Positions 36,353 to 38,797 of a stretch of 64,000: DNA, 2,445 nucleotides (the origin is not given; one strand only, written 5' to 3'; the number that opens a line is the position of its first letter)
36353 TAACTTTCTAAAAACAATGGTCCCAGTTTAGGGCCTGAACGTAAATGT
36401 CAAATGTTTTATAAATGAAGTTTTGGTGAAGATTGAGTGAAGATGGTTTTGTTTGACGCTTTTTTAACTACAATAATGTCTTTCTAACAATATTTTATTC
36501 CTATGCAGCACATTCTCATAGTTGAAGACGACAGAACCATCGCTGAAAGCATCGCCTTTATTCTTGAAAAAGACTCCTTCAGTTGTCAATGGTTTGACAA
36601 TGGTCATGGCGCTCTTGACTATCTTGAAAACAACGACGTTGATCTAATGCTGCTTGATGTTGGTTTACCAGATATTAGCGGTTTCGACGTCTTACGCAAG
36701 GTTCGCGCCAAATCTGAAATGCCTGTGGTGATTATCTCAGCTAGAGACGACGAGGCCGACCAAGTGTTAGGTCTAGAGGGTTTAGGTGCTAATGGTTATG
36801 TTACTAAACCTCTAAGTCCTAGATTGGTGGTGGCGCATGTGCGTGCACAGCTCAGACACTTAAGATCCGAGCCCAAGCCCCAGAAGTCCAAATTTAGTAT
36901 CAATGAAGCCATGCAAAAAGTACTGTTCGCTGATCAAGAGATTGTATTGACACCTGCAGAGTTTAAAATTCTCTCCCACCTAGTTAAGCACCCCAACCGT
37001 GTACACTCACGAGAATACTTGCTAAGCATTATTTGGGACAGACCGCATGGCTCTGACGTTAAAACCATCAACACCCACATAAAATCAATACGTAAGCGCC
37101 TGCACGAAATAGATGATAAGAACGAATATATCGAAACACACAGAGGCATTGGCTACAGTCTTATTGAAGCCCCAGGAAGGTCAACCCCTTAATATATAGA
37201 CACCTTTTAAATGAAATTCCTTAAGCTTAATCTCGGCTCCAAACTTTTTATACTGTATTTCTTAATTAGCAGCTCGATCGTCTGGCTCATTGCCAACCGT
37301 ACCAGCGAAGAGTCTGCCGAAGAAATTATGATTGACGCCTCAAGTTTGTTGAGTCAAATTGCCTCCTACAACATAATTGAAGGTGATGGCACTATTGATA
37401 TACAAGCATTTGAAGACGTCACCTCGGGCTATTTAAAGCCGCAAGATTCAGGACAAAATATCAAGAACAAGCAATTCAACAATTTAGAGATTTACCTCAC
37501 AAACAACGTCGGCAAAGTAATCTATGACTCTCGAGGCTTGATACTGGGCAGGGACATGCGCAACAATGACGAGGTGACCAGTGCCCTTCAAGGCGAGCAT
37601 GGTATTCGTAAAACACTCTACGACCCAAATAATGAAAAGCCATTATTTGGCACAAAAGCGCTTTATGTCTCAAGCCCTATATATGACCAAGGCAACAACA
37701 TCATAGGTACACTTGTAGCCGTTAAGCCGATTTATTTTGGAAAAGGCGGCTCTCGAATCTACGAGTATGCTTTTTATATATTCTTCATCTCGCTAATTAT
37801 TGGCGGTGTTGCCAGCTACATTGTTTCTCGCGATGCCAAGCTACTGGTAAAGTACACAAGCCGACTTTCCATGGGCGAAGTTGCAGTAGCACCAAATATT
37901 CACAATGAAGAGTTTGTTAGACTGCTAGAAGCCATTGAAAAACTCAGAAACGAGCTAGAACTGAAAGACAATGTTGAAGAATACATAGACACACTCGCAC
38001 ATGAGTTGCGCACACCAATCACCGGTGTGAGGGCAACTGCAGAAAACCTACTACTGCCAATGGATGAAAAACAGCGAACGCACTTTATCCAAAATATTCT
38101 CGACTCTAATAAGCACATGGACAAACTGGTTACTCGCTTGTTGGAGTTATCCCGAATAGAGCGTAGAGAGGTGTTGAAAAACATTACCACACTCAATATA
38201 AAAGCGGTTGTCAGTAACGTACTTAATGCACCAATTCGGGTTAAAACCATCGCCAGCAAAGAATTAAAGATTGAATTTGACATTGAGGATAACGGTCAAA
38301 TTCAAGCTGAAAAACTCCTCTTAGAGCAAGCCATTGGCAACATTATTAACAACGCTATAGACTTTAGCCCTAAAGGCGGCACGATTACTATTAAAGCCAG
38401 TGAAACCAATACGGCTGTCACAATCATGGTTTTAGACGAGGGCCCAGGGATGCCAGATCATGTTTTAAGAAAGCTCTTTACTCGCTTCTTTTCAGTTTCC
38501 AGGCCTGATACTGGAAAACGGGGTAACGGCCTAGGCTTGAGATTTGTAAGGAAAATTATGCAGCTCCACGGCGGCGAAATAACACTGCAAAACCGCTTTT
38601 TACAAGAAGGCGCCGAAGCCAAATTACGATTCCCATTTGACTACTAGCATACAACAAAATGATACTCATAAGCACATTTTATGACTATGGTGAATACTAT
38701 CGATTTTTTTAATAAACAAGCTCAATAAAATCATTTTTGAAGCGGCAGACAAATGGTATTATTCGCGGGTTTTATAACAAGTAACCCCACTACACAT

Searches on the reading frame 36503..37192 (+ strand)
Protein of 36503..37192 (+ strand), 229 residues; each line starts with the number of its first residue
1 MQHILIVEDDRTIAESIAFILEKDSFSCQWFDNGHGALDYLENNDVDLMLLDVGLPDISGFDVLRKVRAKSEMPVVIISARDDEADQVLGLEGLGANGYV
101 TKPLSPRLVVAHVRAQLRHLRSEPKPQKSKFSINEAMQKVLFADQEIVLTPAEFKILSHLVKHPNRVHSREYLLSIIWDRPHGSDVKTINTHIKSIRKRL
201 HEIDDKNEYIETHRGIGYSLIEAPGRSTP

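Call 13: search_protein_families(library=pfam, proteins=[window:36503-37192:+], max_evalue=0.001)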
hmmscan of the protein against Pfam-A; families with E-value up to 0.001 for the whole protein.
window:36503-37192:+ (229 aa): 2 families
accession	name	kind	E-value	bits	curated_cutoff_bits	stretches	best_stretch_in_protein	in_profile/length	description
PF00072.30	Response_reg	-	1.9e-26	92.8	30.2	1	4-113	1-110/111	Response regulator receiver domain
PF00486.34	Trans_reg_C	-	1.4e-22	80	26.2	1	145-220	2-77/77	Transcriptional regulatory protein, C terminal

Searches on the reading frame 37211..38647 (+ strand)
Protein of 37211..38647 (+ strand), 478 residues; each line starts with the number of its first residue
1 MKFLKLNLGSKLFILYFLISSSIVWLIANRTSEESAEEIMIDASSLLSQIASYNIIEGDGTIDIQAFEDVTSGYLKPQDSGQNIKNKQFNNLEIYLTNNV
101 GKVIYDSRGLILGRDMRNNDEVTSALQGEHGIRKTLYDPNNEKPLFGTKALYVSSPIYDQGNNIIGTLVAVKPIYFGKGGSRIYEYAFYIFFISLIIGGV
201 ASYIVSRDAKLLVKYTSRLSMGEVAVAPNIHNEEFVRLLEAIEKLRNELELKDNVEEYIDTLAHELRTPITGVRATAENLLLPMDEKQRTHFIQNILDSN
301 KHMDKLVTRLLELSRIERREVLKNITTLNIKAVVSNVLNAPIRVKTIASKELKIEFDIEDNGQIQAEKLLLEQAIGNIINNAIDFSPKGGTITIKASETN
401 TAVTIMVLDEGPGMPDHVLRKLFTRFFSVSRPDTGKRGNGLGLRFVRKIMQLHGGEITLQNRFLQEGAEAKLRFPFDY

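Call 13: search_protein_families(library=pfam, proteins=[window:37211-38647:+], max_evalue=0.001)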
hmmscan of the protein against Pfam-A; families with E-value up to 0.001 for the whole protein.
window:37211-38647:+ (478 aa): 6 families
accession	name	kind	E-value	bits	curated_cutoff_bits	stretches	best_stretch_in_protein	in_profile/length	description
PF02518.31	HATPase_c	-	2.1e-24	86.5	26.4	1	369-476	4-109/111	Histidine kinase-, DNA gyrase B-, and HSP90-like ATPase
PF00512.31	HisKA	-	1.1e-13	51.5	26.9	1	257-318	4-65/66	His Kinase A (phospho-acceptor) domain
PF13581.12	HATPase_c_2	-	2.4e-06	28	27.4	1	369-451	34-110/127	Histidine kinase-like ATPase domain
PF14501.12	HATPase_c_5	-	6.5e-05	23.2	22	1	372-461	7-90/102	GHKL domain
PF13589.12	HATPase_c_3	-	0.00013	22.4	25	1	371-441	3-77/137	Histidine kinase-, DNA gyrase B-, and HSP90-like ATPase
PF02743.24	dCache_1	-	0.00016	21.7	45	1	86-170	65-148/240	Cache domain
